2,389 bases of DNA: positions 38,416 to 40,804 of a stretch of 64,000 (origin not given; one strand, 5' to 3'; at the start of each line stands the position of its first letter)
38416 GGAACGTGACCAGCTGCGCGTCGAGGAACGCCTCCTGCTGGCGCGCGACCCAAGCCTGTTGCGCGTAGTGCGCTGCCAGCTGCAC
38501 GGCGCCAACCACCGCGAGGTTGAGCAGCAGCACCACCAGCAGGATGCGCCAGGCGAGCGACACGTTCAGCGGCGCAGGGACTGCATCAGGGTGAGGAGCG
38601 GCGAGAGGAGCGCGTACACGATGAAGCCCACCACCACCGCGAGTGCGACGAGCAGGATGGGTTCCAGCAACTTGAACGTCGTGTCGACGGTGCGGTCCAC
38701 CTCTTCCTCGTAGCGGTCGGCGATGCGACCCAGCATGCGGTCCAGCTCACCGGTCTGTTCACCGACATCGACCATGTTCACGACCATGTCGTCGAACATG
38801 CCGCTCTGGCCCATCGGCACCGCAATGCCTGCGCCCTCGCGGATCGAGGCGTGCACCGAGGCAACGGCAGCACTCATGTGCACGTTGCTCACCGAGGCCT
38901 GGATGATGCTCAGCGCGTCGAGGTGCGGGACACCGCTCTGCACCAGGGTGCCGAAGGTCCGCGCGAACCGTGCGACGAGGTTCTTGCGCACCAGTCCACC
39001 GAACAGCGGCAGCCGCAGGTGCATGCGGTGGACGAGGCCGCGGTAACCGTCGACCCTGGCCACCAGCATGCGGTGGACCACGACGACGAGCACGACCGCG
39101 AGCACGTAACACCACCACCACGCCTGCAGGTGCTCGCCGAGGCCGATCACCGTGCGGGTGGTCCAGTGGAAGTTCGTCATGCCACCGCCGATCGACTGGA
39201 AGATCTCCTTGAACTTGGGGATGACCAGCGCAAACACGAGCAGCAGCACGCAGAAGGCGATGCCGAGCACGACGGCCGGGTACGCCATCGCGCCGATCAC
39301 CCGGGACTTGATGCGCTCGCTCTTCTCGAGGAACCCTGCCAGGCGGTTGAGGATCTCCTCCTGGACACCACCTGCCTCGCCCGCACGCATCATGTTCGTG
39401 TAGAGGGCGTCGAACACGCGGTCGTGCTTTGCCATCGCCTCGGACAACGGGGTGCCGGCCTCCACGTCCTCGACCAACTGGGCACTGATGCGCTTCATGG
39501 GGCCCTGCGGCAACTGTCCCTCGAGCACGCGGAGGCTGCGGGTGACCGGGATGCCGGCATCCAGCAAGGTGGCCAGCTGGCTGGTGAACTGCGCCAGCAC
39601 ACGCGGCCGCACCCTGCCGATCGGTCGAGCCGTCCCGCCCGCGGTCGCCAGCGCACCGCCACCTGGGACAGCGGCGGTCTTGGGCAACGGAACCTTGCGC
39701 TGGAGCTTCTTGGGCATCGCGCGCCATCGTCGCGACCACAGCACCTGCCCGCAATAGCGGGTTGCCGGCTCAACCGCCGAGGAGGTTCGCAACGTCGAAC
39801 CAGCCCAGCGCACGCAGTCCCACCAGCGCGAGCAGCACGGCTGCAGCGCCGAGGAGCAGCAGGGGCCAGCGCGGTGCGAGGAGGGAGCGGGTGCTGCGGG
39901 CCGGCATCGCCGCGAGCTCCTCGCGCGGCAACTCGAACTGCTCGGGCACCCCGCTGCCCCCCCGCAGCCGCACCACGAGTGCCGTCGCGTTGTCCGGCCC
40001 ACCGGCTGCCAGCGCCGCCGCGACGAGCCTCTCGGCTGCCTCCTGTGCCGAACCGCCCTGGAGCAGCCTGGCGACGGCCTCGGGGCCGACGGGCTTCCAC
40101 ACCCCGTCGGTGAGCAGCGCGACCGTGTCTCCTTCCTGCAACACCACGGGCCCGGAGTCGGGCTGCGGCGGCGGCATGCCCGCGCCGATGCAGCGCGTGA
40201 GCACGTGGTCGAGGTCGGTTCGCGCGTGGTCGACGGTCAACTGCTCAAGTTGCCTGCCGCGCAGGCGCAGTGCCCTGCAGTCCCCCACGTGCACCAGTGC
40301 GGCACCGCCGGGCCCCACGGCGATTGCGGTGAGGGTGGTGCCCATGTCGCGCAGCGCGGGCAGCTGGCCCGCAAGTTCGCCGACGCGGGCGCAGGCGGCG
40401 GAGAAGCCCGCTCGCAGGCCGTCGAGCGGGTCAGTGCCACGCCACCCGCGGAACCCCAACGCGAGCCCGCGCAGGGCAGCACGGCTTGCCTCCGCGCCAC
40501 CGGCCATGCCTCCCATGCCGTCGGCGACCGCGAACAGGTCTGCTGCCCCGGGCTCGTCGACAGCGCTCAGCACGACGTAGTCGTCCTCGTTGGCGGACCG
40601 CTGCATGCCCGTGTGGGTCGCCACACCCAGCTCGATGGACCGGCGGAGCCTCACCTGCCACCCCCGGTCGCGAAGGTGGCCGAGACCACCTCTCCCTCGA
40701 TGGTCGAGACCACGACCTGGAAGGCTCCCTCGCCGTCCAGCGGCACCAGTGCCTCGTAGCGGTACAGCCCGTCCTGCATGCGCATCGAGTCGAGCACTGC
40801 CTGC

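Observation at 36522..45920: Tightly coupled chain: giant Hanks kinase / lipoprotein / PP2C / orphan GspF-PilC platform / HAMP histidine kinase / small membrane protein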

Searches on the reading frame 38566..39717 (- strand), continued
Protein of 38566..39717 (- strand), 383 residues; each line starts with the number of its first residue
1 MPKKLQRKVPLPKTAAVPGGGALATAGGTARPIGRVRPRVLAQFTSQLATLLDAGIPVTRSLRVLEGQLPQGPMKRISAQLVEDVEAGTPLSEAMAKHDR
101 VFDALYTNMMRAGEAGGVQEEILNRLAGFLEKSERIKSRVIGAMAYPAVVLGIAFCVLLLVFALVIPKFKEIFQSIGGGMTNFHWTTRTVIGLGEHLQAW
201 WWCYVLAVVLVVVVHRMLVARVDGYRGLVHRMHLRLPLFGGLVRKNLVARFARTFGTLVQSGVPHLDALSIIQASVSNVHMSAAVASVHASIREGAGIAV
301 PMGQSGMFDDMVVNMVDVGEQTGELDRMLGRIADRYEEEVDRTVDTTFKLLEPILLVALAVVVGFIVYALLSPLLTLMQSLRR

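Call 41: search_protein_families(library=pfam, proteins=[L015:12650-13639:-, L015:13837-14883:+, L015:14987-15622:+, L015:15914-16651:+, L015:16680-17246:+, L015:17581-20196:+, L015:3-1232:+, L015:1627-2649:+, L032:7892-9886:+, L032:12721-14106:-], max_evalue=0.001)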
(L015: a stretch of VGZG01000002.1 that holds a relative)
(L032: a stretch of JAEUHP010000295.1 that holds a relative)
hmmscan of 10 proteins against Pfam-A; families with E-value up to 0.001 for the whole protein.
L015:12650-13639:- (329 aa): 1 family
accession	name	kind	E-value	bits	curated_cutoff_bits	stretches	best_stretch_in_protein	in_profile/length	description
PF00990.26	GGDEF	-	2.1e-38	132.1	23.8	1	161-318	2-161/161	Diguanylate cyclase, GGDEF domain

L015:13837-14883:+ (349 aa): 1 family
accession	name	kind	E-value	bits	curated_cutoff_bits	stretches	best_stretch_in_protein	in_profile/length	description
PF00318.25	Ribosomal_S2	-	2e-80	269.5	26.1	1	36-251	1-216/216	Ribosomal protein S2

L015:14987-15622:+ (212 aa): 2 families
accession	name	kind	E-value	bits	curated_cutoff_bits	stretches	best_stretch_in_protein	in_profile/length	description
PF00889.24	EF_TS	-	3.6e-32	112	27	2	106-188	106-186/204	Elongation factor TS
PF25025.1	EF-Ts_N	-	2.3e-05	24.7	33.2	1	10-58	6-55/60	Elongation factor Ts, mitochondrial, N-terminal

L015:15914-16651:+ (246 aa): 1 family
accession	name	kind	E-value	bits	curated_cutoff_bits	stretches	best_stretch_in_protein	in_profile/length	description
PF00696.33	AA_kinase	-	1.4e-37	130.1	24.9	1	18-225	2-234/234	Amino acid kinase family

L015:16680-17246:+ (189 aa): 1 family
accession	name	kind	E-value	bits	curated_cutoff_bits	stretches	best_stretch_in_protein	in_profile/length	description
PF01765.24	RRF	-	1.8e-59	200.7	29.7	1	22-187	1-164/164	Ribosome recycling factor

L015:17581-20196:+ (872 aa): 1 family
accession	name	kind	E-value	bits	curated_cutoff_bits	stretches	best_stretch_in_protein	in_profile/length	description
PF13166.12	AAA_13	-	0.00062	19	36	1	397-537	293-424/713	AAA domain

L015:3-1232:+ (410 aa): 0 families

L015:1627-2649:+ (341 aa): 1 family
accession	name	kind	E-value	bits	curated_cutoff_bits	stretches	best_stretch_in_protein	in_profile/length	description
PF00902.23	TatC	-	4.5e-58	196.9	25.1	1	46-316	1-208/208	Sec-independent protein translocase protein (TatC)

L032:7892-9886:+ (665 aa): 1 family
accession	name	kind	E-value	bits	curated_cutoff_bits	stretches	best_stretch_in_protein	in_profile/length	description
PF01790.23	LGT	-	4e-57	193.8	24.9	1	330-655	1-240/240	Prolipoprotein diacylglyceryl transferase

L032:12721-14106:- (461 aa): 3 families
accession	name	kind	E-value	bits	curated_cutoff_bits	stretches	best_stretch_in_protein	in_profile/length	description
PF00990.26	GGDEF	-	1.2e-39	136.1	23.8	1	289-446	2-161/161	Diguanylate cyclase, GGDEF domain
PF24898.2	GGDEF_GdpP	-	2.4e-05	25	30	1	325-454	1-123/126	Cyclic-di-AMP phosphodiesterase GdpP-like, GGDEF domain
PF00072.30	Response_reg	-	0.00042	20.9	30.2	1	169-264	17-110/111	Response regulator receiver domain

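Call 85: search_protein_families(library=ncbifam, proteins=[L040:5497-7197:+, L040:7229-8275:+, L040:8290-9972:+, L040:10001-11143:+, L040:11259-12839:+], max_evalue=1e-20)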
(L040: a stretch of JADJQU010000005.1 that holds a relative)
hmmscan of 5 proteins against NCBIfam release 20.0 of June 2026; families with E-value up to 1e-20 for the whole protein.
L040:5497-7197:+ (567 aa): 7 families
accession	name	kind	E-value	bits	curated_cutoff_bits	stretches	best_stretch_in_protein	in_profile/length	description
TIGR02538.1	type_IV_pilB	equivalog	5.7e-172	573.2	675.65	1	5-552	2-562/564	type IV-A pilus assembly ATPase PilB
TIGR02533.1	type_II_gspE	equivalog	1e-168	562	630.25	1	76-551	2-485/486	type II secretion system ATPase GspE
NF053534.1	T4PilAsmATPsTfpB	equivalog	3.3e-145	484.7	850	1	23-552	42-582/584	type IV pilus assembly ATPase TfpB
NF007755.0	PRK10436.1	equivalog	1e-126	423.3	617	1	157-553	71-460/465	type II secretion system protein GspE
NF041000.1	ATPase_ComGA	equivalog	2e-76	256.5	300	1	177-442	2-266/267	competence type IV pilus ATPase ComGA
TIGR01420.1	pilT_fam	subfamily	1.1e-50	172.9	319.1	1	177-443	4-270/343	PilT/PilU family type 4a pilus ATPase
TIGR02525.1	plasmid_TraJ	equivalog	1e-29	103.7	368.3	1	256-422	101-273/372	plasmid transfer ATPase TraJ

L040:7229-8275:+ (349 aa): 8 families
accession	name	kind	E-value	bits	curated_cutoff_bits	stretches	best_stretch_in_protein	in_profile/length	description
TIGR01420.1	pilT_fam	subfamily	5.4e-131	436.9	319.1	1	3-344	2-343/343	PilT/PilU family type 4a pilus ATPase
TIGR02525.1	plasmid_TraJ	equivalog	6.3e-46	157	368.3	1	66-338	87-366/372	plasmid transfer ATPase TraJ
TIGR02533.1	type_II_gspE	equivalog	3.4e-45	154.6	630.25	1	82-243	196-359/486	type II secretion system ATPase GspE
TIGR02538.1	type_IV_pilB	equivalog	8.8e-45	153.3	675.65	1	65-242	252-431/564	type IV-A pilus assembly ATPase PilB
NF007755.0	PRK10436.1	equivalog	3.3e-42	144.7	617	1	3-241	89-333/465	type II secretion system protein GspE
NF041000.1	ATPase_ComGA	equivalog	1.4e-39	135.7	300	1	5-270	2-266/267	competence type IV pilus ATPase ComGA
NF053534.1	T4PilAsmATPsTfpB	equivalog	4.1e-38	131.1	850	1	6-242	208-451/584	type IV pilus assembly ATPase TfpB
TIGR02524.1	dot_icm_DotB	equivalog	5.6e-38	131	463.3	1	4-307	7-322/358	Dot/Icm type IV secretion system ATPase DotB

L040:8290-9972:+ (561 aa): 8 families
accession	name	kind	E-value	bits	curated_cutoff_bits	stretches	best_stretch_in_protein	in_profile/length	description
TIGR02538.1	type_IV_pilB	equivalog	1.3e-176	588.6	675.65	1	15-560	2-562/564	type IV-A pilus assembly ATPase PilB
TIGR02533.1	type_II_gspE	equivalog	2.8e-167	557.3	630.25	1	92-560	9-486/486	type II secretion system ATPase GspE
NF007755.0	PRK10436.1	equivalog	7.1e-130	433.8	617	1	98-558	20-457/465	type II secretion system protein GspE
NF053534.1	T4PilAsmATPsTfpB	equivalog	5.1e-125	418.1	850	1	62-558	71-580/584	type IV pilus assembly ATPase TfpB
NF041000.1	ATPase_ComGA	equivalog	1.1e-77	260.7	300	1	186-451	2-266/267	competence type IV pilus ATPase ComGA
TIGR01420.1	pilT_fam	subfamily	7.7e-49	166.8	319.1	1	184-456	2-274/343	PilT/PilU family type 4a pilus ATPase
TIGR02525.1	plasmid_TraJ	equivalog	1.2e-23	83.7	368.3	1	305-430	141-272/372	plasmid transfer ATPase TraJ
TIGR02524.1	dot_icm_DotB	equivalog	5e-23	81.9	463.3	1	314-451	134-286/358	Dot/Icm type IV secretion system ATPase DotB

L040:10001-11143:+ (381 aa): 6 families
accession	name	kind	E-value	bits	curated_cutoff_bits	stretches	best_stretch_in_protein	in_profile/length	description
TIGR02120.1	GspF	equivalog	1.5e-101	340.5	424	1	24-373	48-397/401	type II secretion system inner membrane protein GspF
NF052606.1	T4PiliAsmPilCMyx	equivalog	6.2e-92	308.6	700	1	36-377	78-418/419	type IV pilus assembly protein PilC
NF052607.1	T4PiliAsmPilCThrm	equivalog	7.7e-87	292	700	1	41-378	68-405/406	type IV pilus assembly protein PilC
NF047826.1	T3SSXpsF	equivalog_domain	2.8e-76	256.9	650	1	4-375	31-402/405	type II secretion system protein XpsF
NF007861.0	PRK10573.1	equivalog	1.4e-73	248.3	401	1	37-373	57-394/401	protein transport protein HofC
NF041012.2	T4P_ComGB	equivalog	3.8e-38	131.7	240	1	43-374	5-331/332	competence type IV pilus assembly protein ComGB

L040:11259-12839:+ (527 aa): 21 families
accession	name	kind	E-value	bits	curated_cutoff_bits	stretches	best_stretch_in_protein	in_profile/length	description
NF008468.0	PRK11360.1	equivalog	2.5e-47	161.5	646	1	262-510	379-610/616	two-component system sensor histidine kinase AtoS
NF052574.1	HisKinEspCMyxo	equivalog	3.6e-41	141.2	1200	1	257-511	395-640/785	serine histidine kinase EspC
NF007688.0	PRK10364.1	equivalog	5e-36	124.4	479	1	257-509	217-452/460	two-component system sensor histidine kinase ZraS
NF010411.0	PRK13837.1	equivalog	7.4e-34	116.8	647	1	255-511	426-678/828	two-component system VirA-like sensor kinase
NF052573.1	HisKinEspAMyxo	equivalog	3.2e-32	111.5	1400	1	256-510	361-613/755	serine histidine kinase EspA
NF038348.1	T2SS_HK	subfamily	4.2e-32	111.3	450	1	390-508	460-573/574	histidine kinase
NF008312.0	PRK11100.1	equivalog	2.8e-30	105.6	356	1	283-508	260-474/477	two-component system sensor histidine kinase CreC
NF058527.1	HistKinChvGCaul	equivalog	2.7e-26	92.4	740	1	273-493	300-513/535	two-component sensor histidine kinase ChvG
NF011874.0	PRK15347.1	equivalog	1.2e-25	89.8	852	1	177-510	299-616/921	two component system sensor kinase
TIGR02966.1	phoR_proteo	equivalog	1.4e-25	90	334.2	1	281-500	116-327/333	phosphate regulon sensor histidine kinase PhoR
NF047466.1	hybrid_RR_LvrB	exception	5e-25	88.4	500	1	251-508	123-376/377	hybrid histidine kinase/response regulator LvrB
NF033092.0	HK_WalK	equivalog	5e-25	88.1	725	0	281-507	374-593/594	cell wall metabolism sensor histidine kinase WalK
NF046026.1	HisKinCckACaul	equivalog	7.5e-25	87.1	1000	1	266-513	289-537/678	cell cycle histidine kinase CckA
TIGR01386.1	cztS_silS_copS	subfamily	2.1e-24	86.4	292.55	0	283-497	245-448/457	heavy metal sensor histidine kinase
NF012163.2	BaeS_SmeS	equivalog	2.8e-24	85.9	500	1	184-506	173-456/457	sensor histidine kinase efflux regulator BaeS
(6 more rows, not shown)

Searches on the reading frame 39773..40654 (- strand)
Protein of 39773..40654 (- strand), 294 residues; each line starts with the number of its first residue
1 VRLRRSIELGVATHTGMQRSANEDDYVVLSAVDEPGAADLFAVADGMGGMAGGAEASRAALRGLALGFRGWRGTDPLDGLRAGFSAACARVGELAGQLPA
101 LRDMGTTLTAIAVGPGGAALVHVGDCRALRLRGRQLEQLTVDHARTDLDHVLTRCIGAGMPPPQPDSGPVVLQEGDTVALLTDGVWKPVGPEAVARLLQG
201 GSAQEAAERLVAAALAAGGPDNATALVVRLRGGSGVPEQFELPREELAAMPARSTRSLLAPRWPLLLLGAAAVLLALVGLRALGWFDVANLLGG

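Call 6: search_protein_families(library=pfam, proteins=[window:39773-40654:-], max_evalue=0.01)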
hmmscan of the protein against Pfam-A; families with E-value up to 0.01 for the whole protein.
window:39773-40654:- (294 aa): 4 families
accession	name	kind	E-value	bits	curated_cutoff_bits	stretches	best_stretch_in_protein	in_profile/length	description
PF13672.11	PP2C_2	-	7e-14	52.3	24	1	20-199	10-189/209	Protein phosphatase 2C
PF00481.26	PP2C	-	2.8e-06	27.7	20.3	1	35-148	31-145/255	Protein phosphatase 2C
PF07228.17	SpoIIE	-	0.00079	19.8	25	1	159-230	106-191/192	Stage II sporulation protein E (SpoIIE)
PF19746.4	DUF6233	-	0.0099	16.4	27.6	0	114-150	8-43/59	Family of unknown function (DUF6233)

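Call 9: search_protein_families(library=ncbifam, proteins=[window:39773-40654:-], max_evalue=0.01)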
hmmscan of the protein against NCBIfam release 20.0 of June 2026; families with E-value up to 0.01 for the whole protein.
window:39773-40654:- (294 aa): 2 families
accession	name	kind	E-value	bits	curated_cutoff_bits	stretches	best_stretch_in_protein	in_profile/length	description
NF033484.1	Stp1_PP2C_phos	equivalog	5.3e-35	121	230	2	13-144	2-130/232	Stp1/IreP family PP2C-type Ser/Thr phosphatase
NF011149.0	PRK14559.1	equivalog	1.6e-13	50.3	374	1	8-143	373-521/642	serine/threonine phosphatase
